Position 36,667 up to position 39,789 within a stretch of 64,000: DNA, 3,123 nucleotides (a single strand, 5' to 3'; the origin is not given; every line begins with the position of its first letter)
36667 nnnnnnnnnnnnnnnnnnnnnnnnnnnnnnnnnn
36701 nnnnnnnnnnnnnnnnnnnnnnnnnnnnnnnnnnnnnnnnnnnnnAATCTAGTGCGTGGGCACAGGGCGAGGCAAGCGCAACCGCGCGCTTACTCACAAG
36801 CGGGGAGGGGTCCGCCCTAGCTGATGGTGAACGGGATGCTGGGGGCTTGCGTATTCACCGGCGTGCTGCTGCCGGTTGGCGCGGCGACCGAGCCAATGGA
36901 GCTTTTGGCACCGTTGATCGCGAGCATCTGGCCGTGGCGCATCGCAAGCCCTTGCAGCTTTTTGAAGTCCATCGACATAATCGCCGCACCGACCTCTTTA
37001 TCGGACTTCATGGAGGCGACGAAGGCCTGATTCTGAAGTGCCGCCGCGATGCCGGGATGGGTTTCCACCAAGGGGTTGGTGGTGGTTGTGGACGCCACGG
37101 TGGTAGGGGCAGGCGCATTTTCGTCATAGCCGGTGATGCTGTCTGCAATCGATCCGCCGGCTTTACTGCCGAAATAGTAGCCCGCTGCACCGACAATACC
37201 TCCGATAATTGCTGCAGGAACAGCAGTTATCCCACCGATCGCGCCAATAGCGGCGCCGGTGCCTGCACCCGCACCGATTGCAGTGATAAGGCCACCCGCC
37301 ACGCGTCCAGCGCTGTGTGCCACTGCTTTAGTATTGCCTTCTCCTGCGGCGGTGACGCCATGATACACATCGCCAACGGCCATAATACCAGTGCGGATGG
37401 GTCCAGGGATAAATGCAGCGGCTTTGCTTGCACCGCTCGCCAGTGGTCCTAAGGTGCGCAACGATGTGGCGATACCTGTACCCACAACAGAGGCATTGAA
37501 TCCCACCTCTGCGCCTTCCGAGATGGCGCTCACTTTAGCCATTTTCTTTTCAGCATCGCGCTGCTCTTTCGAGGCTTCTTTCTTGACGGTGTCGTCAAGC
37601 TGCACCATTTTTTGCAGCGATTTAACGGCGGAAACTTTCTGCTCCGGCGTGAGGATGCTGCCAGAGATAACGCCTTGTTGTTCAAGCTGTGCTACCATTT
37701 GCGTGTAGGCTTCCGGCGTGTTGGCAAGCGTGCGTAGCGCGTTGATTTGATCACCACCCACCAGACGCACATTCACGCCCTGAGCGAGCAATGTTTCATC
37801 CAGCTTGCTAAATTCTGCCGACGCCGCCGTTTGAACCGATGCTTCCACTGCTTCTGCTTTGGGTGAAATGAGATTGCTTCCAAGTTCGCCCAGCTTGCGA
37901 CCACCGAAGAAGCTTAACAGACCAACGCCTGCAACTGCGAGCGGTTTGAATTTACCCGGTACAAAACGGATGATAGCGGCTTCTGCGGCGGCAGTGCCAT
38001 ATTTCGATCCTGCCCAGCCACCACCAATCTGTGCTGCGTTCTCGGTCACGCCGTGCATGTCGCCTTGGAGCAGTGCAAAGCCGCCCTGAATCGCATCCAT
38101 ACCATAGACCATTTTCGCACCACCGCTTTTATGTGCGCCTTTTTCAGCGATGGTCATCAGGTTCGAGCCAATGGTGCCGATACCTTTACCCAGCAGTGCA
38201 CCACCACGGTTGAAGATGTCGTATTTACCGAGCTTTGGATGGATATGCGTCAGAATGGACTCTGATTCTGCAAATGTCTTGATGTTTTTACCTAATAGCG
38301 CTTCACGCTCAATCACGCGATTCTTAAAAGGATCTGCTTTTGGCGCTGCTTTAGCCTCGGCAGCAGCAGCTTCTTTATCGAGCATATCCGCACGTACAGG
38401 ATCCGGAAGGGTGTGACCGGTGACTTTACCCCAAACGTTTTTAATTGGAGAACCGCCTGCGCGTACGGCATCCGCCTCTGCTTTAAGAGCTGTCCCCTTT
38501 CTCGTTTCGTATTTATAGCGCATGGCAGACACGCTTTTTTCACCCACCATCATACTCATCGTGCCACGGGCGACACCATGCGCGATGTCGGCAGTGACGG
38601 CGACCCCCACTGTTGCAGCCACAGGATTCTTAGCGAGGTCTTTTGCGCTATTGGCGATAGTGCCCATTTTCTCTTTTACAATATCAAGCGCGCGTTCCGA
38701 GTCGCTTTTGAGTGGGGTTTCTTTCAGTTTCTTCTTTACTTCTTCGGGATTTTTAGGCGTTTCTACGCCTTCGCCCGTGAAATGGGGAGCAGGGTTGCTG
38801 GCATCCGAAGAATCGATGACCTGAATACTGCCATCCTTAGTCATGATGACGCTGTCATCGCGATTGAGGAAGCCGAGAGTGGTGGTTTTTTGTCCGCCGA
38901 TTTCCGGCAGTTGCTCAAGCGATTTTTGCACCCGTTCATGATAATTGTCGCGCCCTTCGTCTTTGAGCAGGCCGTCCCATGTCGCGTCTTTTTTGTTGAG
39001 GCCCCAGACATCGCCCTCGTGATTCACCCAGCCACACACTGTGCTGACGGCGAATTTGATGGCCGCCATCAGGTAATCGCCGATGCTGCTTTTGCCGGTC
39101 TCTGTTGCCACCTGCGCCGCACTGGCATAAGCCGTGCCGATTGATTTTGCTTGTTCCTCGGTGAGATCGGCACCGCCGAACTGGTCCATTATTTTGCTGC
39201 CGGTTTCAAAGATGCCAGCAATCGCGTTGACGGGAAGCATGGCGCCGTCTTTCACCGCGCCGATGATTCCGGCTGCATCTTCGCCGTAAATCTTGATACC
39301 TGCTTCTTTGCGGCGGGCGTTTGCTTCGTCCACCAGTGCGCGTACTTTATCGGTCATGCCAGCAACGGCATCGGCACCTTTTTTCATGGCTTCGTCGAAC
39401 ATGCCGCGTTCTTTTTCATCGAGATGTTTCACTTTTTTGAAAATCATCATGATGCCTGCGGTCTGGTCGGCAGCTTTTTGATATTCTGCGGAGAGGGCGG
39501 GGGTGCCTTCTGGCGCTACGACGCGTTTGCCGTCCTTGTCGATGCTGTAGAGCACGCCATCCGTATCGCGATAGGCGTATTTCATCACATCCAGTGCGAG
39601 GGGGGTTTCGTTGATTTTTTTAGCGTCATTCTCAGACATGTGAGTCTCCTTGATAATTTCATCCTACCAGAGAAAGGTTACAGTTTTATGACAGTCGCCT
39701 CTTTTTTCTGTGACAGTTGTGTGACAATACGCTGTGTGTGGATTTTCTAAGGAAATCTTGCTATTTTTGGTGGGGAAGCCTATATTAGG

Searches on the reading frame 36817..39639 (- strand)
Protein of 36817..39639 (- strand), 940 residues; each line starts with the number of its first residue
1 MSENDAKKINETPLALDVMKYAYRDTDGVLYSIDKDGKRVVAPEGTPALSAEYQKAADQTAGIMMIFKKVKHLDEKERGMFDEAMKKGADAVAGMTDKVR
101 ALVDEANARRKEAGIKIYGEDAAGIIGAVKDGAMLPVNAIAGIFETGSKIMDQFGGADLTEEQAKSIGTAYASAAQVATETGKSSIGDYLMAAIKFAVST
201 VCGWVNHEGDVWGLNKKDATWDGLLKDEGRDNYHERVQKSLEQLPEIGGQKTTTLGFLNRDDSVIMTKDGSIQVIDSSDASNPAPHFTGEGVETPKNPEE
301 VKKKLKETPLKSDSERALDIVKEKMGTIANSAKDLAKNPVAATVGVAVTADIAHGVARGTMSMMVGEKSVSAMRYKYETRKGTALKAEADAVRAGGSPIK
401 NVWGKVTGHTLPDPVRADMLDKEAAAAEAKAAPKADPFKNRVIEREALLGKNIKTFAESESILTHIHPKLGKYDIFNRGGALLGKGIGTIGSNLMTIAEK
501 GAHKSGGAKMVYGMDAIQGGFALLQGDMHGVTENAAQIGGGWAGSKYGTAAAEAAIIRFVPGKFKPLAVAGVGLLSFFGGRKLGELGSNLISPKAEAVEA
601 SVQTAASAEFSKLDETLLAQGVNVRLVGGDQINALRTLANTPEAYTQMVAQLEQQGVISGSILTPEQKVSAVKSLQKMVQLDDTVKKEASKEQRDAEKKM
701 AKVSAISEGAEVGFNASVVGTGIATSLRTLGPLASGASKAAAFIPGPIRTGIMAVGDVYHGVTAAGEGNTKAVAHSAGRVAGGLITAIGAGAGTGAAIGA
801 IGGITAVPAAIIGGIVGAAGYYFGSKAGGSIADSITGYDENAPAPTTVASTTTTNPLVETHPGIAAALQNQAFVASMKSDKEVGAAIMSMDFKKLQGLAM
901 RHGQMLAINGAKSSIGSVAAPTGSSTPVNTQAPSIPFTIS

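Call 6: search_protein_families(library=pfam, proteins=[window:36817-39639:-], max_evalue=0.01)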
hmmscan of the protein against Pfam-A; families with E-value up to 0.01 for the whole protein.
window:36817-39639:- (940 aa): 0 families

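Call 10: find_homologous_proteins(query=window:36817-39639:-)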
Query window:36817-39639:- (940 aa): 2 proteins with E <= 0.001 among 8000 candidates.
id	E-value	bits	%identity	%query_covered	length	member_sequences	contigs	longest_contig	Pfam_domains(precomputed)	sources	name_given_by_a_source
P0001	0.0e+0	2021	100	100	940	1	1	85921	-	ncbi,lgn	-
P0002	2.7e-192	660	44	98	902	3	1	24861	-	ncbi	-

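Call 11: find_encoding_contigs(protein=P0002, flank=10000)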
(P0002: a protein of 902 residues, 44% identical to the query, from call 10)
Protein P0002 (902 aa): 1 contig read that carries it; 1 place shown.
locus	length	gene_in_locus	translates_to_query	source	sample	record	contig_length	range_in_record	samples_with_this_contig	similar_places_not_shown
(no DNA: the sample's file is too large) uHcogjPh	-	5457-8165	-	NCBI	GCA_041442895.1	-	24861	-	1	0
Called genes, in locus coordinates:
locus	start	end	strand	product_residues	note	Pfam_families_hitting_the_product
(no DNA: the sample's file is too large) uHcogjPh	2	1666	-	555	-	?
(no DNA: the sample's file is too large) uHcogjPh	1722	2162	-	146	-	PF00383:dCMP_cyt_deam_1, PF14437:MafB19-deam, PF14439:Bd3614-deam (weak)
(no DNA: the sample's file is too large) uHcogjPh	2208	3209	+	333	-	PF13489:Methyltransf_23 (weak), PF08241:Methyltransf_11 (weak)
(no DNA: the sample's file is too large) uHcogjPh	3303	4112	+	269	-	-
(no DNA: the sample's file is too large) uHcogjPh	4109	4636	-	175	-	PF04386:SspB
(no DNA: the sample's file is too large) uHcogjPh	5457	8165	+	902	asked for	-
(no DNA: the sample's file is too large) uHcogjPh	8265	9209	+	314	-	PF02511:Thy1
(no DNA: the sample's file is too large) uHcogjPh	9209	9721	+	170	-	PF03350:UPF0114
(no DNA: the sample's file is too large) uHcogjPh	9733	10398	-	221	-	PF13489:Methyltransf_23, PF13847:Methyltransf_31, PF08241:Methyltransf_11, PF08242:Methyltransf_12, PF13649:Methyltransf_25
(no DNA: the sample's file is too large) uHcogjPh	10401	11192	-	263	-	PF10609:ParA, PF00142:Fer4_NifH (faint), PF01656:CbiA, PF09140:MipZ, PF13614:AAA_31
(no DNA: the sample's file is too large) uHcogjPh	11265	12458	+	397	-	PF01145:Band_7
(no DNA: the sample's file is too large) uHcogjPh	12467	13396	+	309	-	PF01145:Band_7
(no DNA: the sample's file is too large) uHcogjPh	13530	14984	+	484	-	PF00089:Trypsin, PF13365:Trypsin_2, PF00595:PDZ, PF13180:PDZ_2, PF14685:PDZ_Tricorn (faint), PF17820:PDZ_6, PF13180:PDZ_2 (weak)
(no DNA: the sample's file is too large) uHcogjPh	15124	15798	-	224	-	PF00565:SNase (weak)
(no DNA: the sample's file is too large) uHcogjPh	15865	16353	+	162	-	PF09411:PagL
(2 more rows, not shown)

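Call 12: list_cluster_members(proteins=[P0001, P0002])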
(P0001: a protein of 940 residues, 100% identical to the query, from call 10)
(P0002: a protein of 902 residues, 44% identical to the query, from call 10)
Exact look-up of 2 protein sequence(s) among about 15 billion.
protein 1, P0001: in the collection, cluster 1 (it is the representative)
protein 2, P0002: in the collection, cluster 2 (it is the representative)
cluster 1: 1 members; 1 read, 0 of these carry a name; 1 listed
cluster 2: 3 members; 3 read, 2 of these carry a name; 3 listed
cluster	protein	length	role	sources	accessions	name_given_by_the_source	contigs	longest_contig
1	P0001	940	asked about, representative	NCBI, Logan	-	-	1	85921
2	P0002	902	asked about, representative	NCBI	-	-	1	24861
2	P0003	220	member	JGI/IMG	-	hypothetical protein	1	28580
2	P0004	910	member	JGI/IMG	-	hypothetical protein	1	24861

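Call 14: find_related_loci(query=A1, collection=genome_contigs, flank=10000)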
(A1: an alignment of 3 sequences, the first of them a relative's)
Query A1 (940 aa) in genome_contigs; peptide patterns used: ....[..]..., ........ (x = any residue, [..] = any of these).
73 stretches matched a pattern; 1 encode a relative of the query (tblastn E <= 1e-3); 1 distinct loci.
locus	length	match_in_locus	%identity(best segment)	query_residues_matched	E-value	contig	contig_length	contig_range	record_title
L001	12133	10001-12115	44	14-734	5e-150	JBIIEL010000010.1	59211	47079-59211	MAG: Rickettsiales bacterium isolate ME2000-09-26pf_3300044610_group1_bin83 Rohwer_bin1996_scaffold_227_c1, whole genome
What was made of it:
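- Closest known: Alphaproteobacterial Pho boxes. Different: Here there is only sequence and conservation, and the organism is an uncultured lineage (an NCBI-labelled 'Rickettsiales bacterium' MAG from Lake Mendota is the nearest named relative, call 14).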

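Call 19: find_encoding_contigs(protein=P0001, flank=10000)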
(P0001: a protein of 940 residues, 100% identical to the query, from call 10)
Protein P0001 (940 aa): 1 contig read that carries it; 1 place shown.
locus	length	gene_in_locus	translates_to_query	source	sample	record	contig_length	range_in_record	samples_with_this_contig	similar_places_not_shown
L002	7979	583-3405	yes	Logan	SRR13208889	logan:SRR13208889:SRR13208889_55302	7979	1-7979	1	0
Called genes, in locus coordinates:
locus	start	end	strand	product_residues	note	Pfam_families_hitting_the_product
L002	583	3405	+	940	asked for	-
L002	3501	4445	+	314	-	PF02511:Thy1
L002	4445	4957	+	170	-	PF03350:UPF0114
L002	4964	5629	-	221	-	PF13489:Methyltransf_23, PF02353:CMAS (weak), PF13847:Methyltransf_31, PF08241:Methyltransf_11, PF08242:Methyltransf_12, PF13649:Methyltransf_25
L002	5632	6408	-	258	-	PF10609:ParA, PF00142:Fer4_NifH (faint), PF01656:CbiA, PF09140:MipZ, PF13614:AAA_31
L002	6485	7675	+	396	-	PF01145:Band_7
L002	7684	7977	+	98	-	?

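Call 23: find_related_loci(query=A1, collection=metagenome_contigs, flank=3000)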
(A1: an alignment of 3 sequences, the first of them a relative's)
Query A1 (940 aa) in metagenome_contigs; peptide patterns used: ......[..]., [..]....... (x = any residue, [..] = any of these).
128 stretches matched a pattern, but none encodes a relative of the query by tblastn (E <= 1e-3).
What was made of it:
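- Tried and rejected: find_related_loci with the protein alignment in metagenome_contigs found nothing (call 23).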

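Call 28: search_protein_representatives(protein=window:36817-39639:-)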
Query: 940 residues. Proteins with E-value up to 0.001 (for the whole library): 32; up to 1e-10: 24; up to 1e-30: 11. The best 32 are listed.
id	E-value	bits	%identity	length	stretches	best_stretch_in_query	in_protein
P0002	8.5e-193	659.5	48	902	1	13-936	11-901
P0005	1.7e-149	516.2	79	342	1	599-932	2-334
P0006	3.6e-78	280.3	40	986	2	329-936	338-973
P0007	4.6e-66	240.2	37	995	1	343-878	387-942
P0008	2.3e-55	204.9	39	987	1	344-855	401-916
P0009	8.0e-53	196.4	39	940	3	347-680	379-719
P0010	2.2e-48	181.8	40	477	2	16-357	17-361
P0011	2.8e-42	161.6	37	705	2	16-459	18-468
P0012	2.2e-39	152.0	34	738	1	16-400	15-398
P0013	1.0e-36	143.2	32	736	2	16-397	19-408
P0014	3.0e-31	125.1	32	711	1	16-435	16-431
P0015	1.5e-30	122.7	30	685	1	16-545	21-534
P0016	4.9e-22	94.6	35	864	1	16-315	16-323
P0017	1.4e-21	93.1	30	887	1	16-370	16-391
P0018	1.8e-21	92.7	34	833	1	16-291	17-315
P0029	6.9e-08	47.8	35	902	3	711-930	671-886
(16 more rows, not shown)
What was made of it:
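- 36817..39639 (-): Target gene: a 940-aa Ala/Gly-rich, mostly alpha-helical protein with no signal peptide and a C-terminal glycine-zipper hydrophobic segment (about residues 780-822). Function unknown. It belongs to a family of 32 representative clusters (call 28).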

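Call 50: search_solved_structures(query=window:36817-39639:-, max_evalue=1)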
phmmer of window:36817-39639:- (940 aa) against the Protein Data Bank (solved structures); distinct sequences matched with E-value up to 1: 2.
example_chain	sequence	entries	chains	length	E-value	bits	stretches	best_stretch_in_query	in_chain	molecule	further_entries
1ub0_A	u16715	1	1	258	0.081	14.4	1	414-485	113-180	Phosphomethylpyrimidine Kinase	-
4yuu_V1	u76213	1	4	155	0.23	12.9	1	450-513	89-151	Cytochrome c-550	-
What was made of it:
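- Tried and rejected: Pfam gave no hit (call 6) and PDB sequence search none (call 50).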

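Call 52: find_homologous_proteins(query=A2, max_evalue=0.00001)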
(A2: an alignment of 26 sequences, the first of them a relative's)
Query A2 (26 sequences) (940 aa, profile of the alignment): 2 proteins with E <= 0.00001 among 8000 candidates.
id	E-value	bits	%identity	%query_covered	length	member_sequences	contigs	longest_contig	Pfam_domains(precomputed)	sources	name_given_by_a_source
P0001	2.7e-207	709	100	100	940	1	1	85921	-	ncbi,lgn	-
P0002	7.0e-206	705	44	98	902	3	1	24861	-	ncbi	-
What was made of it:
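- Tried and rejected: find_homologous_proteins with the 26-sequence family alignment returned only the same two proteins (call 52).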

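Call 53: find_encoding_contigs(protein=P0006, flank=3000, max_places=2)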
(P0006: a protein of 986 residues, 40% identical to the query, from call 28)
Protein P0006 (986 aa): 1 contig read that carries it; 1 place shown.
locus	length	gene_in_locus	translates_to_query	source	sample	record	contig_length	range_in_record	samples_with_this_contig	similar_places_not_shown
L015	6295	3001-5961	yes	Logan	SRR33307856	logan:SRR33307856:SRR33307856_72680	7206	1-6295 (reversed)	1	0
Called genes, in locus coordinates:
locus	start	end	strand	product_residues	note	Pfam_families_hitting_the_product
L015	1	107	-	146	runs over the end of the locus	PF00383:dCMP_cyt_deam_1, PF14437:MafB19-deam, PF14439:Bd3614-deam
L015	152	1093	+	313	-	PF08241:Methyltransf_11 (weak), PF00891:Methyltransf_2 (weak)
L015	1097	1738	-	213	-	-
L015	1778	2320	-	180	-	PF04386:SspB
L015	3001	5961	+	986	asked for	-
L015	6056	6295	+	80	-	?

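Call 54: find_encoding_contigs(protein=P0007, flank=10000, max_places=1)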
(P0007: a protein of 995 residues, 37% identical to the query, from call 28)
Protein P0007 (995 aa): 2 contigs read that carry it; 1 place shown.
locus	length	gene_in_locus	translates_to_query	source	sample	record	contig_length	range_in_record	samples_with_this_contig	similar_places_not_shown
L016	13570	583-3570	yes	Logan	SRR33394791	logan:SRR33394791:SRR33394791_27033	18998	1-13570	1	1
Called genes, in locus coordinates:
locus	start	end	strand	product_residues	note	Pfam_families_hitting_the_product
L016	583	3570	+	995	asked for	-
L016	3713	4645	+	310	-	PF02511:Thy1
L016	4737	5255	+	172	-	PF03350:UPF0114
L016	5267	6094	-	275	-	PF00142:Fer4_NifH (faint), PF01656:CbiA, PF09140:MipZ (weak), PF10609:ParA, PF13614:AAA_31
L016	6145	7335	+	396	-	PF01145:Band_7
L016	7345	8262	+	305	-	PF01145:Band_7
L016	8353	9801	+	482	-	PF00089:Trypsin, PF13365:Trypsin_2, PF00595:PDZ, PF13180:PDZ_2, PF17820:PDZ_6, PF00595:PDZ (weak), PF13180:PDZ_2 (weak)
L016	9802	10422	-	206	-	-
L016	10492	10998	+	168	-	PF09411:PagL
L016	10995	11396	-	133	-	-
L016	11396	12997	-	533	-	PF20656:MS_N, PF01274:MS_TIM-barrel, PF20659:MS_C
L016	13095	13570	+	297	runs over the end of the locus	PF03631:Virul_fac_BrkB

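Call 55: find_encoding_contigs(protein=P0012, flank=10000, max_places=1)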
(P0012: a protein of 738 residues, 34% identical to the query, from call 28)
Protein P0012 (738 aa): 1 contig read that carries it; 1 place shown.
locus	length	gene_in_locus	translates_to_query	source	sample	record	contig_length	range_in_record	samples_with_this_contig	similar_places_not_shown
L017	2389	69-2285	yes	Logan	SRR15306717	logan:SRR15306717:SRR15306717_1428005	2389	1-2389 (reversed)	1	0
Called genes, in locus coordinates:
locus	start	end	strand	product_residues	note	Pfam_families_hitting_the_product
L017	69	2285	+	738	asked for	-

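Call 56: find_encoding_contigs(protein=P0016, flank=10000, max_places=1)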
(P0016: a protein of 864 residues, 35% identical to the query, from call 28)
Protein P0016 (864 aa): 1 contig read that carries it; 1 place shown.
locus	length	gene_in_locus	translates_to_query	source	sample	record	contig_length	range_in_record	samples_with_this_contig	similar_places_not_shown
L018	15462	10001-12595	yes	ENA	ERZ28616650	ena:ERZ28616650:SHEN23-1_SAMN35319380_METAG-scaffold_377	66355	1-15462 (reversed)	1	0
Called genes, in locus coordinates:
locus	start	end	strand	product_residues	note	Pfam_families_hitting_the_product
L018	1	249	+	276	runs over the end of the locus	PF01618:MotA_ExbB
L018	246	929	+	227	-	PF13677:MotB_plug, PF00691:OmpA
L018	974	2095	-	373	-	-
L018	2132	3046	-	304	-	PF02219:MTHFR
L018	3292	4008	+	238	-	PF04333:MlaA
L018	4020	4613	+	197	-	PF05494:MlaC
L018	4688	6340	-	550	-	PF00005:ABC_tran, PF01926:MMR_HSR1 (faint), PF02463:SMC_N (faint), PF13304:AAA_21 (faint), PF13476:AAA_23 (faint), PF13555:AAA_29 (faint), PF12848:ABC_tran_Xtn, PF00005:ABC_tran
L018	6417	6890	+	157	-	-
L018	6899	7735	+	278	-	-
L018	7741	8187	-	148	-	PF00383:dCMP_cyt_deam_1, PF14437:MafB19-deam, PF14439:Bd3614-deam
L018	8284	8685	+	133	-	-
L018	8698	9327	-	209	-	PF04386:SspB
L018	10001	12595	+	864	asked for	-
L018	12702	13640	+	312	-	PF02511:Thy1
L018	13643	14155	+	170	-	PF03350:UPF0114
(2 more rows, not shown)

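Call 57: find_encoding_contigs(protein=P0029, flank=10000, max_places=1)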
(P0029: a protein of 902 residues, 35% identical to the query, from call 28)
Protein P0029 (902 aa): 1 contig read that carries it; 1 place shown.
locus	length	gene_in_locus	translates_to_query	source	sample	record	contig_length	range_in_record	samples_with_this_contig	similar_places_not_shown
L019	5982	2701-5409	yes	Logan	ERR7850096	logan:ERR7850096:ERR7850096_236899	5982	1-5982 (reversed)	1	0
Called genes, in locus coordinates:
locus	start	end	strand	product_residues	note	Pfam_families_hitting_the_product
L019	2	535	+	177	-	?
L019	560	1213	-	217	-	-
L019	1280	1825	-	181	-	PF04386:SspB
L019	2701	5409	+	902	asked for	-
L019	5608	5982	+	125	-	?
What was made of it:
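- Tried and rejected: The gene lies at the 5' side of ssrA, between housekeeping genes (sspB, thyX, mrp, hflKC, degP), in conserved synteny (calls 11, 53-57).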

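Call 64: search_protein_families(library=phrogs, proteins=[window:36817-39639:-, P0006, P0016, P0029], max_evalue=0.01)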
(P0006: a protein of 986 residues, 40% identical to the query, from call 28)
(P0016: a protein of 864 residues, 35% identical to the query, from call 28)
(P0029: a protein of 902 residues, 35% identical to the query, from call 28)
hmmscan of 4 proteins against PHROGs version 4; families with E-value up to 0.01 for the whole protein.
window:36817-39639:- (940 aa): 1 family
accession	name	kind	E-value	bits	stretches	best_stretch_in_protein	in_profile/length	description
phrog_10341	-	lysis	0.00037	20.4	1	695-837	56-198/577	endolysin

P0006 (986 aa): 4 families
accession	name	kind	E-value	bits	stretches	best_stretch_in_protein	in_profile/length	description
phrog_1047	-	tail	1.6e-08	34.1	1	712-937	771-972/1251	tail associated lysin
phrog_20938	-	unknown function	8.2e-08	31.8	1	802-870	792-857/1028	-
phrog_10341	-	lysis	4.1e-06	26.9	1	736-885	65-215/577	endolysin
phrog_24596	-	unknown function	0.00055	19.2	1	808-869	711-769/1052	-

P0016 (864 aa): 0 families

P0029 (902 aa): 7 families
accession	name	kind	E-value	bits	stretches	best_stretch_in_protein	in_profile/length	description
phrog_1047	-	tail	1.6e-06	27.5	1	568-807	693-920/1251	tail associated lysin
phrog_10341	-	lysis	2.2e-05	24.5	1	608-815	9-205/577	endolysin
phrog_8949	-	unknown function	0.00043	20.8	1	686-849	101-252/557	-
phrog_16692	-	unknown function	0.0016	17.9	1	601-810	604-779/1107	-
phrog_28412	-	unknown function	0.0029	16.5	1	716-787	899-966/1244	-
phrog_20938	-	unknown function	0.0073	15.4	0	724-840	779-885/1028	-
phrog_5388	-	lysis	0.0078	17.1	0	473-495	4-26/60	Rz-like spanin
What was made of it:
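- Tried and rejected: PHROG hits to tail lysin and endolysin are weak and confined to the Gly-rich segment (call 64), so I rejected them as compositional.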

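Call 67: predict_structure(alignment_id=A2)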
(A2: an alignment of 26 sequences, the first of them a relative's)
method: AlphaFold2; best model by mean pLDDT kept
length: 940 residues; sequences in the alignment: 26
mean_pLDDT: 65.7   pTM: 0.39
mean pLDDT of the five models: 65.7, 64.4, 62.2, 62.2, 61.0
residues with pLDDT >= 90: 231; 70-90: 193; 50-70: 189; < 50: 327
segments of 3 or more residues with pLDDT < 50: 1-13, 71-96, 114-137, 139-149, 151-155, 339-343, 502-514, 519-529, 555-557, 559-561, 563-597, 706-755, 781-820, 843-864, 903-940
pLDDT, mean of each block of 10 residues (from residue 1): 41 72 96 94 95 97 84 40 43 46 52 45 43 47 48 61 96 94 75 82 75 73 82 90 92 87 81 86 89 92 87 62 56 53 53 73 88 92 94 83 85 92 95 92 83 83 68 65 73 69 43 47 45 52 51 48 46 45 42 47 79 94 95 97 97 95 95 97 87 73 51 30 32 36 38 49 48 62 44 32 27 38 58 62 44 32 50 61 64 64 38 28 33 31
secondary structure, 60 per line:
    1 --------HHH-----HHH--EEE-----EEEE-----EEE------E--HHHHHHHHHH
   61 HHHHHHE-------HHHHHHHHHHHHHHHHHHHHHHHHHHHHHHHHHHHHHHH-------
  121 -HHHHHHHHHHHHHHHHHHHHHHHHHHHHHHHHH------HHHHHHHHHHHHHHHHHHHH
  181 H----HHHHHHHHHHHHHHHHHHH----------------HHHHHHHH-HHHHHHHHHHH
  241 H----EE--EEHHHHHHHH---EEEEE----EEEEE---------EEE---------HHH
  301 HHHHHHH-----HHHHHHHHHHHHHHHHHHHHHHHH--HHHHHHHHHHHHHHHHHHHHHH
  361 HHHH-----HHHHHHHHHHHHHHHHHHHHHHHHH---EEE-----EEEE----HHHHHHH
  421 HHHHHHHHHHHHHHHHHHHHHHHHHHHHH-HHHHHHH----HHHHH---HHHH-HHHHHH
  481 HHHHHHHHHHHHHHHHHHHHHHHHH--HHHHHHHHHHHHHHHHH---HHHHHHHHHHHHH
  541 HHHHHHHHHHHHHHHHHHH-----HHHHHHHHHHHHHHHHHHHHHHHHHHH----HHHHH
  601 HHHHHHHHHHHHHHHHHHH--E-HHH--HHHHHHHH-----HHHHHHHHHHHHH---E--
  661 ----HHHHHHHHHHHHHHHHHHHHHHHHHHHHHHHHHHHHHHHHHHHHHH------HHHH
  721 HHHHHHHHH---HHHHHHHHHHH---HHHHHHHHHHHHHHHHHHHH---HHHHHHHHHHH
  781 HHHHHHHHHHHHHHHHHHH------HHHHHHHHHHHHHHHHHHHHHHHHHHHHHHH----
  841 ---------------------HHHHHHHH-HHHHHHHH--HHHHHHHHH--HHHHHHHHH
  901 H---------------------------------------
elements in order (helices of 4 or more, strands of 3 or more residues): E22-24 E30-33 E39-41 H51-66 H75-113 H122-154 H161-181 H186-204 H221-228 H230-241 H252-259 E263-267 E272-276 E286-288 H298-307 H313-336 H339-364 H370-394 E398-400 E406-409 H414-449 H451-457 H462-466 H470-473 H475-505 H508-524 H528-559 H565-591 H596-619 H629-636 H642-654 H665-710 H717-729 H733-743 H747-766 H770-799 H806-836 H862-869 H871-878 H881-889 H892-901

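Call 70: fold_search(model_id=the predicted structure, library=pdb)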
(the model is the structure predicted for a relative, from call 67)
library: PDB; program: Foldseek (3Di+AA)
matches with E <= 10: 98; with E <= 0.001: 0
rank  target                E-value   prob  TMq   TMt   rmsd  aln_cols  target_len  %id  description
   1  4hay_C                7.4e-01  0.04  0.07  0.07  33.3       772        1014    9  Crystal structure of CRM1 inhibitor Leptomycin B in complex with CRM1(K548E,K579Q)-Ran-RanBP1 (released 2013-01-09)
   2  4phq_D                1.2e+00  0.04  0.05  0.10  29.7       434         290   12  ClyA CC6/264 ox (6-303) (released 2014-09-24)
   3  5jlj_C                1.2e+00  0.04  0.09  0.08  30.0       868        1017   10  Crystal Structure of KPT8602 in complex with CRM1-Ran-RanBP1 (released 2016-06-29)
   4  9gm6_A                1.4e+00  0.01  0.05  0.04  53.0       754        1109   10  MukBEF in a nucleotide-bound state with open neck gate (heads core) (released 2025-03-26)
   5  7wb4_b                1.6e+00  0.03  0.06  0.09  36.5       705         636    9  Cryo-EM structure of the NR subunit from X. laevis NPC (released 2022-03-02)
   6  4pho_A                1.7e+00  0.03  0.05  0.10  30.1       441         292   11  ClyA CC6/264 ox (2-303) (released 2014-09-24)
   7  9gm9_A                1.7e+00  0.02  0.07  0.07  46.1       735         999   10  MukBEF in a DNA capture state (released 2025-03-26)
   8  4fgv                  1.8e+00  0.03  0.07  0.07  31.6       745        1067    8  Crystal structure of free CRM1 (crystal form 1) (released 2013-01-23)
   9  8px9_B                1.8e+00  0.06  0.07  0.10  24.5       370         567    9  Structure of the antibacterial peptide ABC transporter McjD, solved at wavelength 2.75 A (released 2023-10-25)
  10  8b24_A                1.8e+00  0.04  0.09  0.11  36.9       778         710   12  Time-resolved structure of K+-dependent Na+-PPase from Thermotoga maritima 3600-seconds post reaction initiation with  (released 2024-01-17)
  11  8qyz_C                2.0e+00  0.03  0.09  0.08  32.5       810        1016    9  Crystal structure of hiNES2 in complex with Xpo1 and RanGTP (released 2024-11-06)
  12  9ogo_C                2.0e+00  0.02  0.07  0.07  33.5       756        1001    9  Crystal Structure of KPT185 in complex with CRM1(EH mutant)-Ran-RanBP1 (released 2025-11-26)
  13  4p19_A                2.2e+00  0.03  0.05  0.09  28.3       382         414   12  Closed, apo inward-facing state of the glutamate transporter homologue GltPh (released 2014-06-04)
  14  5cu5_B                2.4e+00  0.02  0.07  0.07  24.1       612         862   10  Crystal structure of ERAP2 without catalytic Zn(II) atom (released 2015-09-23)
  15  9ngm_A                2.6e+00  0.06  0.06  0.09  23.8       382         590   10  CryoEM structure of human ABCD3 (released 2025-12-17)
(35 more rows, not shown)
